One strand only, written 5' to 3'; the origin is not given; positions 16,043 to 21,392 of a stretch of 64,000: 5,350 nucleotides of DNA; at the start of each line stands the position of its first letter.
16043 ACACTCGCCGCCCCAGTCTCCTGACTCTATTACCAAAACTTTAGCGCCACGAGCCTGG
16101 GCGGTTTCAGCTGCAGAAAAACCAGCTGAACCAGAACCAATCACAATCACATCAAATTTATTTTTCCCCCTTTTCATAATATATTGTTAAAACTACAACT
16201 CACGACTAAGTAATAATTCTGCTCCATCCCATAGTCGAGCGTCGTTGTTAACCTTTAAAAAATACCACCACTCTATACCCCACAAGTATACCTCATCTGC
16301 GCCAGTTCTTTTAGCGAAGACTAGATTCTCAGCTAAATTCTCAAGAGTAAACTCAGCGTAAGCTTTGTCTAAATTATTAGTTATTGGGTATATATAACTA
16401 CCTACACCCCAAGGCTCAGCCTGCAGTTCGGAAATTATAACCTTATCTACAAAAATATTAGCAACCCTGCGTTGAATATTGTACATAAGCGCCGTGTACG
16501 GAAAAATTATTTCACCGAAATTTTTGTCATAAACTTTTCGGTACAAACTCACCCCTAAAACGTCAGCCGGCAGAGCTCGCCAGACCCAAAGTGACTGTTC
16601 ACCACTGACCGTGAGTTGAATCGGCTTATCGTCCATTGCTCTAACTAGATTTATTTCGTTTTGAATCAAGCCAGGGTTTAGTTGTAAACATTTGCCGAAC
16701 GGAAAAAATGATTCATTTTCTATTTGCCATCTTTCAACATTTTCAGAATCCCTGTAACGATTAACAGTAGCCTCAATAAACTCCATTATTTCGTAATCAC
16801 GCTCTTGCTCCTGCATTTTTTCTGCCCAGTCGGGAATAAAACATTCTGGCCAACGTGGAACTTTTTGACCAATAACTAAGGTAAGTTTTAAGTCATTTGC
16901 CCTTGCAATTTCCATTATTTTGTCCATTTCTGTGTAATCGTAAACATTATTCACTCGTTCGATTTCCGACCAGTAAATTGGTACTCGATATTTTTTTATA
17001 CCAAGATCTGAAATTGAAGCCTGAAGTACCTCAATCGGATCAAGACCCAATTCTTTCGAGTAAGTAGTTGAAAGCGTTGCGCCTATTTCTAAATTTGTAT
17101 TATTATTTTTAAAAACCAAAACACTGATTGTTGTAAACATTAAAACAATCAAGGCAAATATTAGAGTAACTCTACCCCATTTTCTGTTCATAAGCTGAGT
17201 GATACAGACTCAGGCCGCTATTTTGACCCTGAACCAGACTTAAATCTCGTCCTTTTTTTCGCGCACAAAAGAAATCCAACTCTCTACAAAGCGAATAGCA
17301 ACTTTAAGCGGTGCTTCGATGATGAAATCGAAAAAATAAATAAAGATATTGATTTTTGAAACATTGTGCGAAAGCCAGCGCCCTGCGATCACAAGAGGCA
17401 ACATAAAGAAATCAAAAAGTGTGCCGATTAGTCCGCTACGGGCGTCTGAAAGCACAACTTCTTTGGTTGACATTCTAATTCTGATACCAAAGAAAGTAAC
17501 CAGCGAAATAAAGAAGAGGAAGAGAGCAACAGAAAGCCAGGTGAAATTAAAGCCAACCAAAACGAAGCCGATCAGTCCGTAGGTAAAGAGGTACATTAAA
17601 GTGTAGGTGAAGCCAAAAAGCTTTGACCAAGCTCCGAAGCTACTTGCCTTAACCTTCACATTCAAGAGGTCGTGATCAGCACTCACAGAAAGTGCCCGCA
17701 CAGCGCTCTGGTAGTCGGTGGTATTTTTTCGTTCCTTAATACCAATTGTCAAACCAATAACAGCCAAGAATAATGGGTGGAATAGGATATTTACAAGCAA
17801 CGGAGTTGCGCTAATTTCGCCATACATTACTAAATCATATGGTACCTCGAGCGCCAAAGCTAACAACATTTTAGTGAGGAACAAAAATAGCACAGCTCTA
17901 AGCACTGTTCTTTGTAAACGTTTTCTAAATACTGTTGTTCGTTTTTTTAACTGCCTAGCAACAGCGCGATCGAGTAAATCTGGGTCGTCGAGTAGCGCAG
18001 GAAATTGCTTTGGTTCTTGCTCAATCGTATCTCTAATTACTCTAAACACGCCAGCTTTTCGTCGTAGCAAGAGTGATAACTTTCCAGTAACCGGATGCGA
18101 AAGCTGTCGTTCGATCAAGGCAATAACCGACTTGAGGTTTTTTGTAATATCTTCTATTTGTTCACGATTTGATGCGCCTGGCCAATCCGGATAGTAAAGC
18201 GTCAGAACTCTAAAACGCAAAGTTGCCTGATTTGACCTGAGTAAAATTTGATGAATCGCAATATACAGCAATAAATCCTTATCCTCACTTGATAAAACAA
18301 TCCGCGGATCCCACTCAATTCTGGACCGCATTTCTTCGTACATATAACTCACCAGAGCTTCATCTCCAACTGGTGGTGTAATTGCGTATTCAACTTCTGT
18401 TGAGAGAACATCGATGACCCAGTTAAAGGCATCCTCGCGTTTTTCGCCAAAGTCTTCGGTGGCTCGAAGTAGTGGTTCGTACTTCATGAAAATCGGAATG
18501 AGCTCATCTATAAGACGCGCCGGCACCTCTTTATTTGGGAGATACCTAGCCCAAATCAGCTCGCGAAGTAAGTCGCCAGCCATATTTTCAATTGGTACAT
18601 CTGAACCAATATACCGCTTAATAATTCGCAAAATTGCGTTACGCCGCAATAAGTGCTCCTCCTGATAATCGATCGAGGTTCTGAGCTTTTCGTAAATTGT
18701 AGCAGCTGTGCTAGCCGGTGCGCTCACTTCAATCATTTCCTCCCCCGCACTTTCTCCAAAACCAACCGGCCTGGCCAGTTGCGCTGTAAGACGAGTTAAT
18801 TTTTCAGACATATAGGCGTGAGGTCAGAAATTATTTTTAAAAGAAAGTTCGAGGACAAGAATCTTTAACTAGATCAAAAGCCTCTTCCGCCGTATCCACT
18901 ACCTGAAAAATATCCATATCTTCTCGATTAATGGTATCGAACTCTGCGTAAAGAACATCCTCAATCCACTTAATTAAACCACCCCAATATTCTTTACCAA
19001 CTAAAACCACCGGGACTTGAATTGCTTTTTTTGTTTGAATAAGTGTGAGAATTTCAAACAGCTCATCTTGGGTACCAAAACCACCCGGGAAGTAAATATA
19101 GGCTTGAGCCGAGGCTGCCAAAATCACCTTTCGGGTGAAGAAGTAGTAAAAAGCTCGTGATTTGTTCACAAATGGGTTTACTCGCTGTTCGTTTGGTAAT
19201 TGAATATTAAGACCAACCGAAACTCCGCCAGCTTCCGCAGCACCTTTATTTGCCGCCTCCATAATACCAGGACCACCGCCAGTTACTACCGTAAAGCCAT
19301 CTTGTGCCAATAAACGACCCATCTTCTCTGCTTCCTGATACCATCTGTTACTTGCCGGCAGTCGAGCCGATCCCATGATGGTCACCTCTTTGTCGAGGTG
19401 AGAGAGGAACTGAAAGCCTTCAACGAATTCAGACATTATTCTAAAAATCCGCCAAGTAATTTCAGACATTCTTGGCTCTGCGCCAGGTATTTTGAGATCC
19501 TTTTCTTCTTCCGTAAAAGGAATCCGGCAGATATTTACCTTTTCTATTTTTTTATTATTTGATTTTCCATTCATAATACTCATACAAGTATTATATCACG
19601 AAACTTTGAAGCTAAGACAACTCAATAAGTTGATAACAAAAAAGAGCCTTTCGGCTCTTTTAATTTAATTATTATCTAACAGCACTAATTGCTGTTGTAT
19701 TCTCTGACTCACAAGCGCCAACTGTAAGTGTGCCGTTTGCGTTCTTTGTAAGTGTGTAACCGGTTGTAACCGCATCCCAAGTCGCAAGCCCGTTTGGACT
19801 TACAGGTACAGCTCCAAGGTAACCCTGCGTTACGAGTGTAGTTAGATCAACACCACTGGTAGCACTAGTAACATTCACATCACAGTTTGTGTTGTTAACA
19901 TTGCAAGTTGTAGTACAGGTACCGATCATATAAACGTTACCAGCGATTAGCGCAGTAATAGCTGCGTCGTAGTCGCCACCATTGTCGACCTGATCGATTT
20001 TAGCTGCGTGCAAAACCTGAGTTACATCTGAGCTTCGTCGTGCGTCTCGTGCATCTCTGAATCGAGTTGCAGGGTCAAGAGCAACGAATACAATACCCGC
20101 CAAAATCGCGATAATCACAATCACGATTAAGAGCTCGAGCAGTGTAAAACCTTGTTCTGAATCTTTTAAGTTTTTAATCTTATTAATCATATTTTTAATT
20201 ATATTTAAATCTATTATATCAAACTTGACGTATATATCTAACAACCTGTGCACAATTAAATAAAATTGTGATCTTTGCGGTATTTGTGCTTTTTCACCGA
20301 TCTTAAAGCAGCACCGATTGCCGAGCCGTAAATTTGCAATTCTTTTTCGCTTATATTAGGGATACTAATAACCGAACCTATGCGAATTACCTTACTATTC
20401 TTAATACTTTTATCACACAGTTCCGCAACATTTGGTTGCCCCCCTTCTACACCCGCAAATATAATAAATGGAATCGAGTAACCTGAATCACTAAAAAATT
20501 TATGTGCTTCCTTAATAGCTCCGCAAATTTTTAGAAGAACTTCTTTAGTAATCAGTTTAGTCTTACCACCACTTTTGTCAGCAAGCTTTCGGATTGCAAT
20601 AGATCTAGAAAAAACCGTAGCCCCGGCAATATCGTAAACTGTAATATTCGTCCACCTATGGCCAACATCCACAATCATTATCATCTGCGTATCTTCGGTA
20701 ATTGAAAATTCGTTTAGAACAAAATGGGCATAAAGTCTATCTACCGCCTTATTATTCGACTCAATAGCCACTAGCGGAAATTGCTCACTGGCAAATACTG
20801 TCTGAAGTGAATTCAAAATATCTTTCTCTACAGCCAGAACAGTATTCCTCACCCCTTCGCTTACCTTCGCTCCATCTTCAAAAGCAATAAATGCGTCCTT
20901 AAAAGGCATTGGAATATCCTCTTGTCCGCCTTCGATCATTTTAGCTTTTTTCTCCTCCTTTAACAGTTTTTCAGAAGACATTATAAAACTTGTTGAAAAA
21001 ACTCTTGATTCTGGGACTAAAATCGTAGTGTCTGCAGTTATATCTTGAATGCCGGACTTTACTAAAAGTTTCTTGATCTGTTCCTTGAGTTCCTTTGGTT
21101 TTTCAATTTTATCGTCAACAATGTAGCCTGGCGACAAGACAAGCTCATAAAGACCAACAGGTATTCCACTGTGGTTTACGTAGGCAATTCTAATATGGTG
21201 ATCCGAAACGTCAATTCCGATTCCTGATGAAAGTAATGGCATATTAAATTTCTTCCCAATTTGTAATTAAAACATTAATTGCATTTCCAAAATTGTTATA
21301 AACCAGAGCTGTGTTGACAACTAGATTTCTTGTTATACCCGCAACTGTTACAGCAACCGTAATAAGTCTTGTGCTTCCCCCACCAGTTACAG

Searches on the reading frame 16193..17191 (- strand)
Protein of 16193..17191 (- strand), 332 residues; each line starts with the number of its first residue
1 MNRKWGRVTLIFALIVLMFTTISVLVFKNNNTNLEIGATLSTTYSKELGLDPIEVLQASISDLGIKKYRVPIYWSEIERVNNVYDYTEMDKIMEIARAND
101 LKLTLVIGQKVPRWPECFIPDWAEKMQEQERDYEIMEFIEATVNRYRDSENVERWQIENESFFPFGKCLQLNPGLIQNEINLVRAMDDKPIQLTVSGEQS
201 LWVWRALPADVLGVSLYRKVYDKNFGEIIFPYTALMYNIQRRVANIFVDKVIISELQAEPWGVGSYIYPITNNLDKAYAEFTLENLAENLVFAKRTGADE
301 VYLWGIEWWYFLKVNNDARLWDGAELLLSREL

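Call 6: search_protein_families(library=pfam, proteins=[window:16193-17191:-], max_evalue=0.01)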
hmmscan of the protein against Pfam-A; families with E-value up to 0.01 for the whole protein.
window:16193-17191:- (332 aa): 3 families
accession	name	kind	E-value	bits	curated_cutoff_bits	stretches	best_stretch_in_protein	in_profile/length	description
PF00331.26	Glyco_hydro_10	-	1.8e-05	24.6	22.1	1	74-164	47-132/311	Glycosyl hydrolase family 10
PF02449.21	Glyco_hydro_42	-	0.00013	21.8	21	0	65-122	24-83/376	Beta-galactosidase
PF00150.24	Cellulase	-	0.00023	21.2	23.5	1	41-189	14-160/272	Cellulase (glycosyl hydrolase family 5)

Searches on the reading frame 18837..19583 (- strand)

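Call 6: search_protein_families(library=pfam, proteins=[window:18837-19583:-], max_evalue=0.01)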
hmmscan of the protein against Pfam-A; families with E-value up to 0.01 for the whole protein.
window:18837-19583:- (248 aa): 3 families
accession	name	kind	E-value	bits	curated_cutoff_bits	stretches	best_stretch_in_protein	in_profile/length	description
PF03641.19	Lysine_decarbox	-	7e-32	110.8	27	1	108-237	1-129/131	Possible lysine decarboxylase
PF18306.6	LDcluster4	-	4.9e-20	72.1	26.3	1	66-184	3-117/151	SLOG cluster4 family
PF02481.21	DNA_processg_A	-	0.00045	19.9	29.6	1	53-124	32-102/212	DNA recombination-mediator protein A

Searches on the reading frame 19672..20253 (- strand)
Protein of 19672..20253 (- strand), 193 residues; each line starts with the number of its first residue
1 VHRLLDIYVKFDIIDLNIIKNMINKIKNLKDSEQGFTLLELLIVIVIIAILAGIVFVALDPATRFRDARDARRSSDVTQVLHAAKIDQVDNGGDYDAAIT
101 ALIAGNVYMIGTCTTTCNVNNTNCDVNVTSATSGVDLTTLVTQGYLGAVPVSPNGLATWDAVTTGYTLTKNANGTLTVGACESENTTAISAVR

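Call 6: search_protein_families(library=pfam, proteins=[window:19672-20253:-], max_evalue=0.01)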
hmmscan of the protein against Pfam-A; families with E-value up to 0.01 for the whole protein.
window:19672-20253:- (193 aa): 1 family
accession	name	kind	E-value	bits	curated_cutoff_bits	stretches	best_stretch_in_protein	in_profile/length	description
PF07963.17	N_methyl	-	2.3e-09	36.9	21.2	1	32-56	3-27/27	Prokaryotic N-terminal methylation motif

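Call 23: search_protein_families(library=ncbifam, proteins=[window:19672-20253:-], max_evalue=0.01)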
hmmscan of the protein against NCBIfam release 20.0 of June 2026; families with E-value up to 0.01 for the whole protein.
window:19672-20253:- (193 aa): 10 families
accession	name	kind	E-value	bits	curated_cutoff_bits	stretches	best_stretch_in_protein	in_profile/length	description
TIGR01708.2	typeII_sec_gspH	equivalog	3.4e-08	33.6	80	1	33-70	1-38/169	type II secretion system minor pseudopilin GspH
TIGR02532.1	IV_pilin_GFxxxE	domain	7.9e-08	31.8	16.3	1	34-55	2-23/24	prepilin-type N-terminal cleavage/methylation domain-containing protein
TIGR01710.1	typeII_sec_gspG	equivalog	1.6e-06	28.2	88.85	1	34-92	1-57/134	type II secretion system major pseudopilin GspG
NF007862.0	PRK10574.1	equivalog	5.4e-05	23.3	138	1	32-56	3-27/145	prepilin peptidase-dependent pilin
NF007800.0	PRK10506.1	equivalog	0.00047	20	158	1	30-54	5-29/163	prepilin peptidase-dependent protein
NF040999.1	pilin_ComGC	equivalog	0.00064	19.9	75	1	33-52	1-20/84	competence type IV pilus major pilin ComGC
TIGR02596.1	TIGR02596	subfamily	0.00075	19.6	70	1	36-83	1-46/196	Verru_Chthon cassette protein D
NF041013.1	T4P_ComGE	equivalog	0.0022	18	49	1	34-84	4-52/83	competence type IV pilus minor pilin ComGE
NF040982.1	ComGD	equivalog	0.0047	17.3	70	1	33-58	1-26/139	competence type IV pilus minor pilin ComGD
NF041775.1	typeIV_PilA_Myxo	equivalog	0.0074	16.3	400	0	30-56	7-33/214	type IV pilin protein PilA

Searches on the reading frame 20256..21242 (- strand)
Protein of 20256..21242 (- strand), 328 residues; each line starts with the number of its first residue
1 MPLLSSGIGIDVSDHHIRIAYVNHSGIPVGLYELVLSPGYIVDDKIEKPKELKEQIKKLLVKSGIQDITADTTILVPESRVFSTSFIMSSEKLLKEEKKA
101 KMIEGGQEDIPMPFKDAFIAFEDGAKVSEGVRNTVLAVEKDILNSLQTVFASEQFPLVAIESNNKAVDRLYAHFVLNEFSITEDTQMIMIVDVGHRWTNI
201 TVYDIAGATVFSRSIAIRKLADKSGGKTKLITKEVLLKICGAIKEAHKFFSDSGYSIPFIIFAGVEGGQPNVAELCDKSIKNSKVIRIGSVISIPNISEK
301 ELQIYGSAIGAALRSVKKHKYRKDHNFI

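Call 6: search_protein_families(library=pfam, proteins=[window:20256-21242:-], max_evalue=0.01)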
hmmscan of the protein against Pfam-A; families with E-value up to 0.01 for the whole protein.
window:20256-21242:- (328 aa): 1 family
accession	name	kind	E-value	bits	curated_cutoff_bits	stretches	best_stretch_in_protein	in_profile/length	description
PF11104.14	PilM_2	-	5.1e-10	39.3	27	1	9-214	1-207/340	Type IV pilus assembly protein PilM;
